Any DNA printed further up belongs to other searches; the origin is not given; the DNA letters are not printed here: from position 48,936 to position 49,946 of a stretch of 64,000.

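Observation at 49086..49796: Non-canonical architecture: HIGH-motif cytidylyltransferase-like domain fused to a PMI-type cupin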

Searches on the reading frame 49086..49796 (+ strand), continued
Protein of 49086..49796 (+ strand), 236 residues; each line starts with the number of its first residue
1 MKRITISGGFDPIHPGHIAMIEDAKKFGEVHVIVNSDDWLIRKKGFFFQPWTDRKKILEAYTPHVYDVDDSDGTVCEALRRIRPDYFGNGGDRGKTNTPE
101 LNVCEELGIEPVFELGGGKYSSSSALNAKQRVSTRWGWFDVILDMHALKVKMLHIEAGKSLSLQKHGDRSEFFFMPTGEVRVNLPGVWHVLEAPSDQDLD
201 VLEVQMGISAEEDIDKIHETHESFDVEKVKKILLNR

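Call 26: find_encoding_contigs(protein=P0307, flank=10000, max_places=1)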
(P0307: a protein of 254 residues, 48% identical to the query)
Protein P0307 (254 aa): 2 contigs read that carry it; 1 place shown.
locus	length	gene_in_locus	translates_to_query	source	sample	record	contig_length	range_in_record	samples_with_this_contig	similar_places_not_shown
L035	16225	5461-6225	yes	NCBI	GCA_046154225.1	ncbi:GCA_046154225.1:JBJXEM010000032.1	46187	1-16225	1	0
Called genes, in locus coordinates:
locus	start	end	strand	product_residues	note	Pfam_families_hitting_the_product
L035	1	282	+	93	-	PF07228:SpoIIE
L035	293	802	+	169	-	PF13581:HATPase_c_2 (weak)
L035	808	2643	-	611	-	PF00005:ABC_tran, PF02463:SMC_N (faint), PF03193:RsgA_GTPase (faint), PF13555:AAA_29 (faint), PF01926:MMR_HSR1 (faint), PF12848:ABC_tran_Xtn, PF00005:ABC_tran, PF13304:AAA_21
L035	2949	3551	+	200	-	PF10518:TAT_signal, PF05951:Peptidase_M15_2, PF08291:Peptidase_M15_3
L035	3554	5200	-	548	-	PF20142:Scaffold, PF01471:PG_binding_1 (weak), PF03734:YkuD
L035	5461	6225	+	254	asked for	PF01467:CTP_transf_like, PF01050:MannoseP_isomer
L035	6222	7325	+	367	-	PF00535:Glycos_transf_2, PF04138:GtrA_DPMS_TM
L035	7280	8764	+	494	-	PF02366:PMT, PF13231:PMT_2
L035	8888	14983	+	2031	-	PF13205:Big_5 (faint), PF11974:bMG3 (weak), PF01835:MG2, PF07703:A2M_BRD, PF00207:A2M, PF17973:bMG10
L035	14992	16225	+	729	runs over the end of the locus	PF00912:Transgly, PF00905:Transpeptidase, PF06832:BiPBP_C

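Call 27: search_dna_similar(query=window:49086-49796:+, collection=phages, mode=protein, max_rows=25)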
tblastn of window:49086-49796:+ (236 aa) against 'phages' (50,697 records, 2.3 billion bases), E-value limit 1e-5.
Records with a match: 8; places in all: 8; records where one place covers at least 80% of the query: 0.
Best place of each record, by identity: <60% 8.
By first word of the organism name: Synechococcus 4; Prochlorococcus 2; Marine 1; Cyanophage 1.
By host as written in the record: Synechococcus sp. WH8109 3; Prochlorococcus sp. MIT9515 2; Synechococcus sp. WH8102 1; - 1; Synechococcus sp. WH7803 1.
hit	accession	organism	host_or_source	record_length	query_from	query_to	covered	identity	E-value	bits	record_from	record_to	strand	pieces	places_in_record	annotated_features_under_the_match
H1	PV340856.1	Synechococcus phage Sf-FS3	Synechococcus sp. WH8102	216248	1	126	53%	40.7%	4e-16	83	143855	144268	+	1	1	cytidyltransferase-like domain-containing protein | DNA-directed DNA polymerase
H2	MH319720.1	Marine virus AG-345-D19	single cell amplified by WGA-X; seawater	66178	6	124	50%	42.6%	1e-16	84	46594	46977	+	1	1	record has no annotation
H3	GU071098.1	Synechococcus phage S-SSM7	Synechococcus sp. WH8109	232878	2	126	53%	38.6%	6e-17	85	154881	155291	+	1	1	hypothetical protein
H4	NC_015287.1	Synechococcus phage S-SSM7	Synechococcus sp. WH8109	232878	2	126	53%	38.6%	6e-17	85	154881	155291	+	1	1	bifunctional heptose 7-phosphate kinase/heptose 1-phosphate ...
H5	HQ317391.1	Cyanophage S-SSM6a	Synechococcus sp. WH8109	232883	2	126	53%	38.6%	6e-17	85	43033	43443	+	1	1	glycerol-3-phosphate cytidylyltransferase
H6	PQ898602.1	Synechococcus phage S-SCSM2R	Synechococcus sp. WH7803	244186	1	124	53%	38.4%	2e-14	78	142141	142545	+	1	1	glycerol-3-phosphate cytidylyltransferase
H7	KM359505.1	Prochlorococcus phage P-TIM68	Prochlorococcus sp. MIT9515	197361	6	125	51%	38.8%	5e-17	85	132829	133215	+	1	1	hypothetical protein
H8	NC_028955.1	Prochlorococcus phage P-TIM68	Prochlorococcus sp. MIT9515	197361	6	125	51%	38.8%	5e-17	85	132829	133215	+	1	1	bifunctional heptose 7-phosphate kinase/heptose 1-phosphate ...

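Call 30: find_encoding_contigs(protein=P0302, flank=10000, max_places=1)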
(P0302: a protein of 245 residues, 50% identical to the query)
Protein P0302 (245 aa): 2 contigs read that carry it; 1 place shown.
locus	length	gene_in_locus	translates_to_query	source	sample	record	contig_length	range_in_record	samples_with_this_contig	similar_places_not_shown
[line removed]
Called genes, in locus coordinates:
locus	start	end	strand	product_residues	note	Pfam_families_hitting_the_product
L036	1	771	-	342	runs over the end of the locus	PF01208:URO-D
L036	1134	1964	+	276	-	PF03618:Kinase-PPPase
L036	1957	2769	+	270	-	PF08501:Shikimate_dh_N, PF01488:Shikimate_DH, PF18317:SDH_C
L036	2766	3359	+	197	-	PF01121:CoaE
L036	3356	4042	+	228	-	PF00929:RNase_T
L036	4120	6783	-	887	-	PF07517:SecA_DEAD, PF00270:DEAD (weak), PF01043:SecA_PP_bind, PF21090:P-loop_SecA, PF07516:SecA_SW, PF02810:SEC-C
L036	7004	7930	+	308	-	PF13145:Rotamase_2, PF13616:Rotamase_3, PF00639:Rotamase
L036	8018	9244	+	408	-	PF01960:ArgJ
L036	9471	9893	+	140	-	PF00293:NUDIX, PF14815:NUDIX_4, PF22327:Nudt16-like (weak)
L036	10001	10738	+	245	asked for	PF01467:CTP_transf_like, PF01050:MannoseP_isomer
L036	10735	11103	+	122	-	PF00581:Rhodanese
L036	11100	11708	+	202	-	PF02607:B12-binding_2, PF02310:B12-binding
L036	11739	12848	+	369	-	PF02965:Met_synt_B12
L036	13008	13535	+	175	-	-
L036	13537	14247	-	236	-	PF18912:DZR_2, PF00156:Pribosyltran (faint)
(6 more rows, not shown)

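Call 31: find_encoding_contigs(protein=P0129, flank=10000, max_places=1)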
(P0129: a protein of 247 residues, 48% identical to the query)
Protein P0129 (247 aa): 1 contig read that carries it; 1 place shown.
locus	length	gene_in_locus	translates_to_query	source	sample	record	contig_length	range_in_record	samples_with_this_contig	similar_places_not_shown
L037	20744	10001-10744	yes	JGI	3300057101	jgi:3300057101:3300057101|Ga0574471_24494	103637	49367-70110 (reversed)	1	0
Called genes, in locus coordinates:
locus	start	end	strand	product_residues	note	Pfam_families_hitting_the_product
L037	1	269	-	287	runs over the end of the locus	PF00528:BPD_transp_1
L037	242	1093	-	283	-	PF00528:BPD_transp_1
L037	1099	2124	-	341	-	PF13416:SBP_bac_8 (weak), PF01547:SBP_bac_1, PF13531:SBP_bac_11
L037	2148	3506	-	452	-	PF07396:Porin_O_P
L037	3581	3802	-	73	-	PF10055:DUF2292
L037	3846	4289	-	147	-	PF02082:Rrf2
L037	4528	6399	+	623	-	PF03600:CitMHS, PF02080:TrkA_C, PF00939:Na_sulph_symp, PF03600:CitMHS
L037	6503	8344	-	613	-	PF13231:PMT_2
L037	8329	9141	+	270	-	-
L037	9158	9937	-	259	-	PF13489:Methyltransf_23 (weak), PF08241:Methyltransf_11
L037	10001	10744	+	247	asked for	PF01467:CTP_transf_like, PF01050:MannoseP_isomer, PF07883:Cupin_2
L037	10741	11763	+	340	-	PF01370:Epimerase, PF04321:RmlD_sub_bind (weak), PF16363:GDP_Man_Dehyd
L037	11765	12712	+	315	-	PF01370:Epimerase, PF02719:Polysacc_synt_2 (faint), PF04321:RmlD_sub_bind, PF16363:GDP_Man_Dehyd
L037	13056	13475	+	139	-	PF09335:VTT_dom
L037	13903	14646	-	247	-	PF00535:Glycos_transf_2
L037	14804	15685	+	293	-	PF04072:LCM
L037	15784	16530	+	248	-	-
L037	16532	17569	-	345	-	PF00899:ThiF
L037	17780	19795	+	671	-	PF07715:Plug, PF00593:TonB_dep_Rec_b-barrel, PF14905:OMP_b-brl_3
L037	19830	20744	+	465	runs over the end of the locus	PF00067:p450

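Call 32: find_encoding_contigs(protein=P0320, flank=10000, max_places=1)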
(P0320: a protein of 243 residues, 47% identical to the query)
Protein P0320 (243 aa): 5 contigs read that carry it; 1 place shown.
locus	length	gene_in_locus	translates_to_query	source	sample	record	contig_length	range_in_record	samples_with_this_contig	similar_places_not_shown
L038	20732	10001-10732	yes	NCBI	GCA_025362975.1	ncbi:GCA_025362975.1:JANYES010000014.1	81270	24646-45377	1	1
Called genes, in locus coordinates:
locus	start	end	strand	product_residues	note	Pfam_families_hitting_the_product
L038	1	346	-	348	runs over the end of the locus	PF01208:URO-D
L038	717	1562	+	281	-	PF03618:Kinase-PPPase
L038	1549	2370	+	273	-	PF08501:Shikimate_dh_N, PF01488:Shikimate_DH, PF18317:SDH_C (weak)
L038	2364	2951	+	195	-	PF01121:CoaE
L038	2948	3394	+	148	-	-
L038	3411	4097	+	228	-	PF00929:RNase_T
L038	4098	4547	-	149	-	PF18765:Polbeta (weak)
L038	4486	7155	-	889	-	PF07517:SecA_DEAD, PF00270:DEAD (weak), PF01043:SecA_PP_bind, PF21090:P-loop_SecA, PF07516:SecA_SW, PF02810:SEC-C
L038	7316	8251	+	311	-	PF13145:Rotamase_2, PF13616:Rotamase_3, PF00639:Rotamase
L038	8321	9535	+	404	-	PF01960:ArgJ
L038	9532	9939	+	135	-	PF00293:NUDIX, PF14815:NUDIX_4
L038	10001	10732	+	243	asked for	PF01467:CTP_transf_like, PF01050:MannoseP_isomer, PF07883:Cupin_2 (faint)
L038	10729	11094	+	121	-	PF00581:Rhodanese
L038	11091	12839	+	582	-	PF02607:B12-binding_2, PF02310:B12-binding, PF02965:Met_synt_B12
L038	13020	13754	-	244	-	PF18912:DZR_2, PF00156:Pribosyltran (weak)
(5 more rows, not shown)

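Call 33: search_protein_families(library=ncbifam, proteins=[L037:10741-11763:+, L037:11765-12712:+], max_evalue=1e-10)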
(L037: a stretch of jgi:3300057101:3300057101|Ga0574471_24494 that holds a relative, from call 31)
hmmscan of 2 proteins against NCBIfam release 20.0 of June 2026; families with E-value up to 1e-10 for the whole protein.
L037:10741-11763:+ (340 aa): 7 families
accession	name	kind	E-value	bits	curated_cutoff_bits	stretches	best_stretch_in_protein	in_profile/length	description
TIGR01472.1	gmd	equivalog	1.1e-133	445.6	415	1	3-335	1-340/342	GDP-mannose 4,6-dehydratase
TIGR01181.1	dTDP_gluc_dehyt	equivalog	6.2e-25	88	365.1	1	40-331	39-309/321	dTDP-glucose 4,6-dehydratase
TIGR04180.1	EDH_00030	hypoth_equivalog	1.1e-20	73.9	475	1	6-268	2-261/297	NAD-dependent 4,6-dehydratase LegB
TIGR02622.1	CDP_4_6_dhtase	equivalog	2e-18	66.6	278.45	1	2-330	4-327/352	CDP-glucose 4,6-dehydratase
TIGR01179.1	galE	equivalog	3.4e-16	59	262.3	1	6-321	3-312/332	UDP-glucose 4-epimerase GalE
NF007582.0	PRK10217.1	equivalog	9.8e-14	51.2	698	1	49-329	49-327/355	dTDP-glucose 4,6-dehydratase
NF007490.0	PRK10084.1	subfamily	5e-12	45.5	649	1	40-328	39-329/361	dTDP-glucose 4,6-dehydratase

L037:11765-12712:+ (315 aa): 6 families
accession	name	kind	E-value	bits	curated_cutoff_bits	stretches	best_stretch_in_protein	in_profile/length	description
NF047922.1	GDPFucSynFcl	equivalog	2.6e-146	486.9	500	1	7-311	2-306/308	GDP-L-fucose synthase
TIGR01181.1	dTDP_gluc_dehyt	equivalog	1.8e-23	83.2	365.1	1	43-309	58-314/321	dTDP-glucose 4,6-dehydratase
TIGR01179.1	galE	equivalog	2.9e-19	69.1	262.3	1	36-307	48-326/332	UDP-glucose 4-epimerase GalE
TIGR04180.1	EDH_00030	hypoth_equivalog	3.8e-18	65.6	475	1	40-268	54-266/297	NAD-dependent 4,6-dehydratase LegB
NF007490.0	PRK10084.1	subfamily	2e-16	60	649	1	138-310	166-338/361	dTDP-glucose 4,6-dehydratase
NF007582.0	PRK10217.1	equivalog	9.9e-13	47.9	698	0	43-311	59-336/355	dTDP-glucose 4,6-dehydratase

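Call 34: predict_structure(alignment_id=A2)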
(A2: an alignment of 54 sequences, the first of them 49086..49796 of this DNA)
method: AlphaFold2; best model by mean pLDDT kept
length: 236 residues; sequences in the alignment: 54
mean_pLDDT: 91.9   pTM: 0.58
mean pLDDT of the five models: 91.9, 91.4, 90.8, 90.1, 88.1
residues with pLDDT >= 90: 182; 70-90: 40; 50-70: 14; < 50: 0
segments of 3 or more residues with pLDDT < 50: none
pLDDT, mean of each block of 10 residues (from residue 1): 96 92 97 97 88 97 97 97 95 86 97 82 57 92 89 98 96 97 96 98 93 89 95 83
secondary structure, 60 per line:
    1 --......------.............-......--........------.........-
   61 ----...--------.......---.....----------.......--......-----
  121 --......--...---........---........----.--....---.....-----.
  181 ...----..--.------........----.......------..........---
elements in order: E3-8 H15-27 E29-34 H37-44 H51-59 E65-67 H76-82 E86-90 H101-107 E110-115 H123-128 E131-133 E137-144 E148-155 E163-166 E170-174 E180-183 E199-206 E214-217 H224-233
